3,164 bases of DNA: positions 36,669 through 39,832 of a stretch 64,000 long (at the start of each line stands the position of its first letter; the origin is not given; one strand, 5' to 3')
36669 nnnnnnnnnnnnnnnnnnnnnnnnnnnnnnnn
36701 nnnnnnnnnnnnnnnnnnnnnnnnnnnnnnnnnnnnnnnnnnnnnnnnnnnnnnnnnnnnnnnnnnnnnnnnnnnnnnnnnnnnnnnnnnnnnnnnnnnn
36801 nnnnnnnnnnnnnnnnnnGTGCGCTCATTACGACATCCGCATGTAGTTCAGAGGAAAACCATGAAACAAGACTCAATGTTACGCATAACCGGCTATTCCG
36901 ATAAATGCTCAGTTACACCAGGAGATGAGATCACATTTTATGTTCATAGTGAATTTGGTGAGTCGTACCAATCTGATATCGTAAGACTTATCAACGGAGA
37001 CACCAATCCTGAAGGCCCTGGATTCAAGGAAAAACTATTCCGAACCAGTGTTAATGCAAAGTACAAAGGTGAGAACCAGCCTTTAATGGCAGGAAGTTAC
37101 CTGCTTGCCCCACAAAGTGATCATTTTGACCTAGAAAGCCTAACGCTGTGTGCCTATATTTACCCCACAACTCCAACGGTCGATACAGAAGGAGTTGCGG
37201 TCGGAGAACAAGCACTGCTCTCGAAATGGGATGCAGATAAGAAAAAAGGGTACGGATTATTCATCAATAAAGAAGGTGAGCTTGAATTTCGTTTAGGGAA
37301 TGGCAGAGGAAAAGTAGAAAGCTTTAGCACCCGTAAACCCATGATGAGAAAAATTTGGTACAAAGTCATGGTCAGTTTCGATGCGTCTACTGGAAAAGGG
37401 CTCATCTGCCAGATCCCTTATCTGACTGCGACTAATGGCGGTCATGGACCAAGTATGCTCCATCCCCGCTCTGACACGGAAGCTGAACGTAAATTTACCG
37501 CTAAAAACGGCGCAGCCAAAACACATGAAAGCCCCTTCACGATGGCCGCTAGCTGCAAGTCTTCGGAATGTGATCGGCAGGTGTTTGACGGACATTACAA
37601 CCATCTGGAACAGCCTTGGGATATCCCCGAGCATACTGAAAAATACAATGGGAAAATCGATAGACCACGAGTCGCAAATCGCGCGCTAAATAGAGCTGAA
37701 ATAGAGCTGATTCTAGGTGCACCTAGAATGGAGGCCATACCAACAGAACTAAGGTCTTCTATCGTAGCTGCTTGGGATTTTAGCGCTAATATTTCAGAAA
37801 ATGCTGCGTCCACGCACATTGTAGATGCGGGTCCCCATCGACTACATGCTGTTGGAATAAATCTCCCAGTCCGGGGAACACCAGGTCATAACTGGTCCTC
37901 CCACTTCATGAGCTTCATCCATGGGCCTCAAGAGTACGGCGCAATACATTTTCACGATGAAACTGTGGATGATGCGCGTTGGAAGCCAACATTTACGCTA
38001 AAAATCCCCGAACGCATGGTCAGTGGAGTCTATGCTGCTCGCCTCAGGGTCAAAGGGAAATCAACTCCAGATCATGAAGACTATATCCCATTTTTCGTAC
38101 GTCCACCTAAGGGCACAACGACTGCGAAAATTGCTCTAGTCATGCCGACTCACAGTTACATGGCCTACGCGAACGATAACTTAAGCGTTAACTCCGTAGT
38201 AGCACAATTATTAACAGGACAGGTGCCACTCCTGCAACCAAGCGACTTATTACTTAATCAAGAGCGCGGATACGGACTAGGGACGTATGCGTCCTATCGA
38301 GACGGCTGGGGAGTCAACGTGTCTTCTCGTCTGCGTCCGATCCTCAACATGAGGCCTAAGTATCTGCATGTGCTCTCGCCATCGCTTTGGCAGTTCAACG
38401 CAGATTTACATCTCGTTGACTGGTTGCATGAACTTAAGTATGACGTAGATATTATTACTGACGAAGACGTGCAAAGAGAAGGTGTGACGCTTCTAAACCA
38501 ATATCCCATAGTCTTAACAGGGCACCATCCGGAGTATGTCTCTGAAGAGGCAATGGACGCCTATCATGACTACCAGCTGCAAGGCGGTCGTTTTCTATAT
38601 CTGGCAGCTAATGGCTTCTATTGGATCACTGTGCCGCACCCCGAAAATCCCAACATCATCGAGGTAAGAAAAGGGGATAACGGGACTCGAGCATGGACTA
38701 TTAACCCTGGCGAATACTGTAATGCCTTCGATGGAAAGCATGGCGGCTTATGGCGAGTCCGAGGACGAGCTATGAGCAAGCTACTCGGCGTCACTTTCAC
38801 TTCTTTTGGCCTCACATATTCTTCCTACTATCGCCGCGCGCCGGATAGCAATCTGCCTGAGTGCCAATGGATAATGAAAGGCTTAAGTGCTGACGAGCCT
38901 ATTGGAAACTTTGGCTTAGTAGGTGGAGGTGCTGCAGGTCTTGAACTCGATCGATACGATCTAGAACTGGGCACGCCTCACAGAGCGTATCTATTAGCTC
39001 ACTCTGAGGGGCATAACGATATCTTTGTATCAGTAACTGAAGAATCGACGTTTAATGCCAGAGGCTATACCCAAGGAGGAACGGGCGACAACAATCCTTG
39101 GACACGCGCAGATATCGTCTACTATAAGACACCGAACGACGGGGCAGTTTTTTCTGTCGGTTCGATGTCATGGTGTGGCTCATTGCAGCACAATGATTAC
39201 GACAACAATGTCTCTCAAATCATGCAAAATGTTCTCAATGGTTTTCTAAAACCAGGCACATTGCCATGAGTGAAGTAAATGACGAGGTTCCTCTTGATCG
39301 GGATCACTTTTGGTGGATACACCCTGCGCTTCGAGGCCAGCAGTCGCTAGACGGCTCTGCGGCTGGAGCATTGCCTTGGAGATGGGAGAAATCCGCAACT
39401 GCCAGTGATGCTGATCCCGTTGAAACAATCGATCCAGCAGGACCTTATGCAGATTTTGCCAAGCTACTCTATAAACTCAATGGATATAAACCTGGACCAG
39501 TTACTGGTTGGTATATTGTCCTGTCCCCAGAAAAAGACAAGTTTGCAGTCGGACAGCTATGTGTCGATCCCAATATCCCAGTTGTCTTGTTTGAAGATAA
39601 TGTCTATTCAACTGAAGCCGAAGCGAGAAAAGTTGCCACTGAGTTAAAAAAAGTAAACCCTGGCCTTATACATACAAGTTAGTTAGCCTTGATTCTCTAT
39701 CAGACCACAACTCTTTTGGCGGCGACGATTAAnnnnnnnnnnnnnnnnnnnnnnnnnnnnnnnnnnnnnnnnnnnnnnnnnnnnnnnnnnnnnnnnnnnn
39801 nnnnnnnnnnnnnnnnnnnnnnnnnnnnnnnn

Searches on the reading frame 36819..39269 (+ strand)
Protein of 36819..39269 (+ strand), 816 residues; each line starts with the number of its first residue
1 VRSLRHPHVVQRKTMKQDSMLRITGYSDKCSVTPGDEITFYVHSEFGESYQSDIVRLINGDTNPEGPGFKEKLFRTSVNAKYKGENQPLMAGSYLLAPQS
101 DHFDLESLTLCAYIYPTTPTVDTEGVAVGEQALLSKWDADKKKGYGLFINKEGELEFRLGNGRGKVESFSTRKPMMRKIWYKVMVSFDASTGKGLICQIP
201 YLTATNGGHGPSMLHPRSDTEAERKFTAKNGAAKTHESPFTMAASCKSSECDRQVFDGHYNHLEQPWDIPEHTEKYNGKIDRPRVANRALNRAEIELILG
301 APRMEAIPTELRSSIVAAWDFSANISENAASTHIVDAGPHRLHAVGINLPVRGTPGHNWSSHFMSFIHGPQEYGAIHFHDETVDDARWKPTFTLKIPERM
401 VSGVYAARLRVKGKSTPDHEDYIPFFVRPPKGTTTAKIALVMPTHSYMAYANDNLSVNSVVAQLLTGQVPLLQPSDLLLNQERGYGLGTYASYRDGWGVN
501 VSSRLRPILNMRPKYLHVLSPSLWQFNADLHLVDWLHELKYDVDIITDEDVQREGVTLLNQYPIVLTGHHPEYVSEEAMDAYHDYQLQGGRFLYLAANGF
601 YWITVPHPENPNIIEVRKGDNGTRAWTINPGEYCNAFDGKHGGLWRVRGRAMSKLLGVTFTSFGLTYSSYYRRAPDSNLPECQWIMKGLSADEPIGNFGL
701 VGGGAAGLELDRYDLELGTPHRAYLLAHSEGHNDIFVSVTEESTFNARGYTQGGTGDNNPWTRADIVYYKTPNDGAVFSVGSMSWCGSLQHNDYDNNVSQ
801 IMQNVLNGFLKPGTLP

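Call 9: search_protein_families(library=pfam, proteins=[window:36819-39269:+], max_evalue=0.1)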
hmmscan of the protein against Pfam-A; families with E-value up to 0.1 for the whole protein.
window:36819-39269:+ (816 aa): 2 families
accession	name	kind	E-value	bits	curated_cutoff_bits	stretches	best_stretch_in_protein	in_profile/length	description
PF20254.3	DMFA2_C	-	3.8e-86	290.3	27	1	369-796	20-374/374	N,N-dimethylformamidase beta subunit-like, C-terminal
PF13385.13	Laminin_G_3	-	3.9e-09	37.3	27.6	1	92-192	4-93/151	Concanavalin A-like lectin/glucanases superfamily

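Call 10: search_protein_families(library=ncbifam, proteins=[window:36819-39269:+], max_evalue=0.1)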
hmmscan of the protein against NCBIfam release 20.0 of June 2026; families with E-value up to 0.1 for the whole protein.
window:36819-39269:+ (816 aa): 0 families

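Call 15: search_solved_structures(query=window:36861-39269:+, show_alignments=1)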
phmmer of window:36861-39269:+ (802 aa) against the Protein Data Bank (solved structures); distinct sequences matched with E-value up to 0.001: 5.
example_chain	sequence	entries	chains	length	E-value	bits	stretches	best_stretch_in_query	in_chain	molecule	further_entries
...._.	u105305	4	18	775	3e-167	561.4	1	7-799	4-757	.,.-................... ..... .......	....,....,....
6lve_A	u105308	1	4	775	2e-166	558.7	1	7-799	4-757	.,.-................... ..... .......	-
6lvd_A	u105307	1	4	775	4.3e-166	557.6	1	7-799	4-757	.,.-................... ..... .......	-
8huy_A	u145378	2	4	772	3.9e-119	402.3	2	261-796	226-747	Chains: A,B | N-acetyl-(R)-beta-phenylalanine acylase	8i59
8i5a_A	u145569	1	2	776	4.5e-119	402.1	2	261-796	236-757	N-acetyl-(R)-beta-phenylalanine acylase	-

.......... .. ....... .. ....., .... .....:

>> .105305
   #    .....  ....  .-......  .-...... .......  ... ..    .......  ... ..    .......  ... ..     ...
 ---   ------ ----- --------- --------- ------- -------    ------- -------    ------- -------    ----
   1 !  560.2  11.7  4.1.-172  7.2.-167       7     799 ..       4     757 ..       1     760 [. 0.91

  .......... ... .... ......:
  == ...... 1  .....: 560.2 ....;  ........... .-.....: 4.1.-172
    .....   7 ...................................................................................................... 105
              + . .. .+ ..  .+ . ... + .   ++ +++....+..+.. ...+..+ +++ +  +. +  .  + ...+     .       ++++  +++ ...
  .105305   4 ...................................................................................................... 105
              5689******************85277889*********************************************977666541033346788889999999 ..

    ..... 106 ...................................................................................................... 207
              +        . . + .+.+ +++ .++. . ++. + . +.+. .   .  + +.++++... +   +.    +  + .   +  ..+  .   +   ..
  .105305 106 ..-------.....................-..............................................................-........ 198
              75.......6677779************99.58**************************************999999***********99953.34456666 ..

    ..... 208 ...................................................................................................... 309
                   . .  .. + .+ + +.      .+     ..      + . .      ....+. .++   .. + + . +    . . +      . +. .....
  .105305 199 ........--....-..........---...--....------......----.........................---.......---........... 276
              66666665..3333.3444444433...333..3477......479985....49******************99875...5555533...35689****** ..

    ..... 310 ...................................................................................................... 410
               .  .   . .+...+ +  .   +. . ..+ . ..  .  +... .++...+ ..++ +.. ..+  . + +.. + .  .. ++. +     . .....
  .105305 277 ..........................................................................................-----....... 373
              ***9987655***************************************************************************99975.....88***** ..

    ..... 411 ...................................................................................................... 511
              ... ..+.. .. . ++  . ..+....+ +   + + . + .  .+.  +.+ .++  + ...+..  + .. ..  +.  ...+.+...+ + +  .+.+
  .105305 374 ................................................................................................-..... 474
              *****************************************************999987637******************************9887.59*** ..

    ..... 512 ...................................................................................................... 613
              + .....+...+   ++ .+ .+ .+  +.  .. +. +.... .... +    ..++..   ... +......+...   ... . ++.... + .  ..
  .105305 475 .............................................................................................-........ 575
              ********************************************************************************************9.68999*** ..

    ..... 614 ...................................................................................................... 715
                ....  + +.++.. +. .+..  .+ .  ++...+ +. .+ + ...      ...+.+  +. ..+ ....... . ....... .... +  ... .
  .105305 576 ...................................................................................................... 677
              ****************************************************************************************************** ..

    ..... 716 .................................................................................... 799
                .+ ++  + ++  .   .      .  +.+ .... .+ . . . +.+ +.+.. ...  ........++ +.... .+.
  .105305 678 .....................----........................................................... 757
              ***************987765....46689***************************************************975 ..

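Call 45: find_related_loci(query=window:36861-39269:+, collection=metagenome_contigs, flank=5000)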
Query window:36861-39269:+ (802 aa) in metagenome_contigs; peptide patterns used: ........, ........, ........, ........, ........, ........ (x = any residue, [..] = any of these).
83 stretches matched a pattern; 52 encode a relative of the query (tblastn E <= 1e-3); 50 distinct loci.
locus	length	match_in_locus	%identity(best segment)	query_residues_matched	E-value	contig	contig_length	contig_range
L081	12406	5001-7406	99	1-802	0e+0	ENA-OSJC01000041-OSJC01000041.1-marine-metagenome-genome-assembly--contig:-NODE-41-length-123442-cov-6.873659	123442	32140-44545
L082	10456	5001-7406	78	1-802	0e+0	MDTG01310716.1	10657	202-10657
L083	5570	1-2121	88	96-802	0e+0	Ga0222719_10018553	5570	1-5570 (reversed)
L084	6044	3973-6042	87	1-690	0e+0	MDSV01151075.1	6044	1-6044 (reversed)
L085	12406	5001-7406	78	1-802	0e+0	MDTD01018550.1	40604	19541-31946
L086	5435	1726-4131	70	1-802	0e+0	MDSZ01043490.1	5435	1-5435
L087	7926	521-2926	70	1-802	0e+0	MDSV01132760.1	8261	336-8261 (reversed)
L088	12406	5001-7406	70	1-802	0e+0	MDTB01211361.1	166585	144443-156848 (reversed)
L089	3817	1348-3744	70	3-802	0e+0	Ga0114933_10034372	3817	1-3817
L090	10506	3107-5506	70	3-802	0e+0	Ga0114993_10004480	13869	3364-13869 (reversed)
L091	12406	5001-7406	69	1-802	0e+0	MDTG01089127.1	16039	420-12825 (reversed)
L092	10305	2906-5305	70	3-802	0e+0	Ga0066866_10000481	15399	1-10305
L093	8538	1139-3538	70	3-802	0e+0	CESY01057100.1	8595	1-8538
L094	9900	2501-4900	70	3-802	0e+0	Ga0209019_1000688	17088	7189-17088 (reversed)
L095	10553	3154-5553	70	3-802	0e+0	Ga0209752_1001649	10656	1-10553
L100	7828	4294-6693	66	3-802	0e+0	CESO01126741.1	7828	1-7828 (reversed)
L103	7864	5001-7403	65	2-802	0e+0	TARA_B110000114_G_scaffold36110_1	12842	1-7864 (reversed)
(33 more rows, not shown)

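Call 89: search_protein_families(library=ncbifam, proteins=[L100:484-1911:-, L103:2771-4510:+], max_evalue=0.00001)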
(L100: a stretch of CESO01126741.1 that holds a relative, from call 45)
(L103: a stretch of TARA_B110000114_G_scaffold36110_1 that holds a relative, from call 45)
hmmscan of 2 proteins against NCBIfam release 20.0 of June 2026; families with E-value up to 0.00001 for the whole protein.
L100:484-1911:- (476 aa): 3 families
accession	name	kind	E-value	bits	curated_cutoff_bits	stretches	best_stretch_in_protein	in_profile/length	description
NF011933.0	PRK15404.1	subfamily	3.3e-07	29.7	477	0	66-148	12-93/370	high-affinity branched-chain amino acid ABC transporter substrate-binding protein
TIGR03669.1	urea_ABC_arch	equivalog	4.2e-07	29.3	494.8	1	94-171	14-89/375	urea ABC transporter substrate-binding protein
TIGR03407.1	urea_ABC_UrtA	exception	6.8e-06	25.2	492.75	0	82-157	2-76/361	urea ABC transporter substrate-binding protein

L103:2771-4510:+ (580 aa): 1 family
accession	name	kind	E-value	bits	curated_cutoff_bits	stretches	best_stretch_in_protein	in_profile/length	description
NF058507.1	FlotScfldFlot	equivalog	1.6e-17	63.8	700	1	12-382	7-390/477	flotillin lipid rafts scaffold protein FloT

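Call 90: search_protein_families(library=pfam, proteins=[L100:484-1911:-, L103:2771-4510:+], max_evalue=0.00001)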
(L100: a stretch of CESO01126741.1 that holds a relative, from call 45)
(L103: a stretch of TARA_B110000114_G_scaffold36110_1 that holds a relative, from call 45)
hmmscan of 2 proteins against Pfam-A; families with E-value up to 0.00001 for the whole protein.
L100:484-1911:- (476 aa): 2 families
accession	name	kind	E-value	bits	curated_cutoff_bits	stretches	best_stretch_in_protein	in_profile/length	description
PF13458.12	Peripla_BP_6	-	6.3e-27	95.6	31.7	1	80-431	1-333/343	Periplasmic binding protein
PF13433.12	Peripla_BP_5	-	6.4e-10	39.1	27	1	81-157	1-76/363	Periplasmic binding protein domain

L103:2771-4510:+ (580 aa): 2 families
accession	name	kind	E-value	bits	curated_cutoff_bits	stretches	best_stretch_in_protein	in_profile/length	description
PF15975.10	Flot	-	1.8e-34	118.9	27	1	416-541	5-124/124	Flotillin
PF01145.31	Band_7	-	2.4e-14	54.2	23.6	1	37-182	13-147/176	SPFH domain / Band 7 family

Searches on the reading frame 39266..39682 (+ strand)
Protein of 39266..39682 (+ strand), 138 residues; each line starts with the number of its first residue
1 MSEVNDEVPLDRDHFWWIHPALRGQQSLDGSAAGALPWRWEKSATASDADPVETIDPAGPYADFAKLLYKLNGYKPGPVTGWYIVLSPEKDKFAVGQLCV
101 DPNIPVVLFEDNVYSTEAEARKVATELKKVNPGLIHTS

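Call 9: search_protein_families(library=pfam, proteins=[window:39266-39682:+], max_evalue=0.1)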
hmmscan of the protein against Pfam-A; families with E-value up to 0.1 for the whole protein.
window:39266-39682:+ (138 aa): 0 families

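Call 10: search_protein_families(library=ncbifam, proteins=[window:39266-39682:+], max_evalue=0.1)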
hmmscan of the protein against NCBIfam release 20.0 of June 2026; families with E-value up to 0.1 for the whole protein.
window:39266-39682:+ (138 aa): 0 families

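Call 14: search_solved_structures(query=window:39266-39682:+, max_evalue=10, show_alignments=2)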
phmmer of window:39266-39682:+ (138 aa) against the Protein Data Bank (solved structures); distinct sequences matched with E-value up to 10: 0.

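Call 44: find_homologous_proteins(query=window:39266-39682:+, max_evalue=0.001)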
Query window:39266-39682:+ (138 aa): 25 proteins with E <= 0.001 among 51 candidates.
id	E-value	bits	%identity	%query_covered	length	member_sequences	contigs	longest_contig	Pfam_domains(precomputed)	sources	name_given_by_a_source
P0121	8.0e-88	310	98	100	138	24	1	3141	-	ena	-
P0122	5.6e-75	268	83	100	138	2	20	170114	-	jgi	jgi:hypothetical protein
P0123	3.8e-63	230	70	96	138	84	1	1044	-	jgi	jgi:hypothetical protein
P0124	8.3e-57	209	66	96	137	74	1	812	-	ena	-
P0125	1.0e-54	202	63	97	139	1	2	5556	-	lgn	-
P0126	6.6e-54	200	63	100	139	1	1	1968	-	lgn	-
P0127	5.4e-53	197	62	96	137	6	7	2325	-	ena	-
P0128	7.9e-53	196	61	97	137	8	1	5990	-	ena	-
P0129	8.8e-53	196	61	97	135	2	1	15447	-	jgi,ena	jgi:hypothetical protein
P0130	2.5e-52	195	62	99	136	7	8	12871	-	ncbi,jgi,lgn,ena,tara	ncbi:MAG: hypothetical protein ACPHUF_12540 [Gammaproteobacteria bacterium]|jgi:hypothetical protein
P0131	4.6e-51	190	63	96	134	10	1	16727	-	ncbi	ncbi:MAG: hypothetical protein ACPHTD_01345 [Gammaproteobacteria bacterium]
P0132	9.7e-51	189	57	97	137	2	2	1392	-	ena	-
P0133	1.1e-50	189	59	99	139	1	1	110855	-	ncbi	-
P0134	2.6e-50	188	60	97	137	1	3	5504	-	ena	-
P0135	5.7e-50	187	59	95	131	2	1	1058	-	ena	-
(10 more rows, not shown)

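Call 54: predict_structure(alignment_id=A2)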
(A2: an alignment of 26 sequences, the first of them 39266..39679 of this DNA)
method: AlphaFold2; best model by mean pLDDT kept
length: 138 residues; sequences in the alignment: 26
mean_pLDDT: 71.1   pTM: 0.64
mean pLDDT of the five models: 71.1, 69.6, 67.1, 66.6, 66.0
residues with pLDDT >= 90: 1; 70-90: 81; 50-70: 35; < 50: 21
segments of 3 or more residues with pLDDT < 50: 1-11, 24-26, 136-138
pLDDT, mean of each block of 10 residues (from residue 1): 41 53 53 68 62 66 83 83 81 86 86 87 84 60
secondary structure, 60 per line:
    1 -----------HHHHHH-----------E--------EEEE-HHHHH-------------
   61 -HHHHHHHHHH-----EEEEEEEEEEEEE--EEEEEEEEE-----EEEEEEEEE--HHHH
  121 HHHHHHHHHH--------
elements in order: H12-17 E38-41 H43-47 H62-71 E77-89 E92-100 E106-114 H117-130

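Call 62: fold_search(model_id=the predicted structure, library=pdb)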
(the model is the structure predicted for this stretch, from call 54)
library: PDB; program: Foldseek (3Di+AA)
matches with E <= 10: 498; with E <= 0.001: 0
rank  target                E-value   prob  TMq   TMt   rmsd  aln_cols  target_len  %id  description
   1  5l20_A                3.2e-01  0.15  0.25  0.29  10.1       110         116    8  Crystal Structure of a Clostripain (BT_0727) from Bacteroides thetaiotaomicron ATCC 29148 in Complex with Peptide Inhi (released 2017-08-02)
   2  2y8f_A                5.1e-01  0.12  0.19  0.20   6.0        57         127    5  Structure of the Ran-binding domain from human RanBP3 (wild type) (released 2011-02-16)
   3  1stz_A                8.5e-01  0.06  0.23  0.12  15.3       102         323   18  Crystal structure of a hypothetical protein at 2.2 A resolution (released 2004-08-24)
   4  4nvs_A                8.5e-01  0.04  0.18  0.17  13.3       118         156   11  Crystal Structure of the Q18CP6_CLOD6 protein from glyoxalase family. Northeast Structural Genomics Consortium Target  (released 2013-12-18)
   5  4nvs_B                8.5e-01  0.04  0.18  0.16  13.5       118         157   11  Crystal Structure of the Q18CP6_CLOD6 protein from glyoxalase family. Northeast Structural Genomics Consortium Target  (released 2013-12-18)
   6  5zpu_B                9.0e-01  0.08  0.17  0.18   7.3        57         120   10  LFS829 in complex with CRM1-Ran-RanBP1 (released 2019-04-17)
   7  9csj_C                9.6e-01  0.06  0.22  0.14  13.4       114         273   10  Crystal structure of human glyoxalase domain-containing protein 4 (GLOD4) at 2.33 A resolution. (released 2025-08-13)
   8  9u42                  1.0e+00  0.02  0.15  0.13  14.3       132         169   15  Crystal Structure of Homogentisate 1,2-Dioxygenase from Acinetobacter in Complex with Zn ion (released 2025-07-23)
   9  8zxq                  1.2e+00  0.08  0.23  0.30   7.3        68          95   13  Crystal structure of Ssr1698 in complex with heme b (released 2024-12-25)
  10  3vhj                  1.3e+00  0.30  0.22  0.19   3.5        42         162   12  Crystal structure of the cytoplasmic domain of BfpC (released 2012-05-23)
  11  3rri_A                1.3e+00  0.05  0.21  0.22  11.2       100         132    9  Crystal structure of glyoxalase/bleomycin resistance protein/dioxygenase from Alicyclobacillus acidocaldarius (released 2011-08-10)
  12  3kw2_A                1.4e+00  0.10  0.23  0.15   7.6        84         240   14  Crystal structure of probable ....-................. from Porphyromonas gingivalis (released 2010-01-19)
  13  6jf8_D                1.4e+00  0.05  0.15  0.14  12.3        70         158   14  K4U bound crystal structure of class I type b peptide deformylase from Acinetobacter baumannii (released 2020-02-12)
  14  4iag                  1.4e+00  0.04  0.16  0.18   8.8        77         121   14  Crystal structure of ZbmA, the zorbamycin binding protein from Streptomyces flavoviridis (released 2013-02-20)
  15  5jaa_D                1.4e+00  0.04  0.18  0.23  11.4       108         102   10  Crystal structure of the HigBA2 toxin-antitoxin complex (released 2017-04-05)
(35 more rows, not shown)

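Call 67: search_protein_representatives(alignment_id=A2)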
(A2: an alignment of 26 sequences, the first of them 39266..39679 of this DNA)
Query: 26 sequences, 138 profile positions. Proteins with E-value up to 0.001 (for the whole library): 51; up to 1e-10: 29; up to 1e-30: 8. The best 51 are listed.
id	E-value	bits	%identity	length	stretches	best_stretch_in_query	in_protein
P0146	3.2e-57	208.3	-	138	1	1-137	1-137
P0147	2.8e-40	153.5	-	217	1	6-136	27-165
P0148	6.0e-37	142.6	-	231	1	8-136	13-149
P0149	1.9e-36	141.0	-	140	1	4-130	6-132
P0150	2.5e-36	140.6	-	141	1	10-136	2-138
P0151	4.7e-35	136.5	-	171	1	9-136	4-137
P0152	2.1e-33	131.2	-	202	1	3-131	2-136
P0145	1.7e-32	128.2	-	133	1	2-138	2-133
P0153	1.7e-28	115.3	-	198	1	11-137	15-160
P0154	7.4e-28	113.2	-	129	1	17-130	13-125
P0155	9.7e-28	112.8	-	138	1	12-131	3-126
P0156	5.1e-27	110.5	-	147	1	39-136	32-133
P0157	1.8e-26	108.7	-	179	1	56-137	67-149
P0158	2.3e-26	108.4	-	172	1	18-136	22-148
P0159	2.5e-26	108.2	-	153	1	53-137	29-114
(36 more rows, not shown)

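Call 81: search_solved_structures(query=A2, max_evalue=10, show_alignments=1)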
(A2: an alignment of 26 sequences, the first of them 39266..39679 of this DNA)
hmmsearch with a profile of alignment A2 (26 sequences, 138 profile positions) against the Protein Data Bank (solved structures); distinct sequences matched with E-value up to 10: 1.
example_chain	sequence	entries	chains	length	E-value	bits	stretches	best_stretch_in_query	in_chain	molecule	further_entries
4x9m_A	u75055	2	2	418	0.57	13.1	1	39-89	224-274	L-alpha-glycerophosphate oxidase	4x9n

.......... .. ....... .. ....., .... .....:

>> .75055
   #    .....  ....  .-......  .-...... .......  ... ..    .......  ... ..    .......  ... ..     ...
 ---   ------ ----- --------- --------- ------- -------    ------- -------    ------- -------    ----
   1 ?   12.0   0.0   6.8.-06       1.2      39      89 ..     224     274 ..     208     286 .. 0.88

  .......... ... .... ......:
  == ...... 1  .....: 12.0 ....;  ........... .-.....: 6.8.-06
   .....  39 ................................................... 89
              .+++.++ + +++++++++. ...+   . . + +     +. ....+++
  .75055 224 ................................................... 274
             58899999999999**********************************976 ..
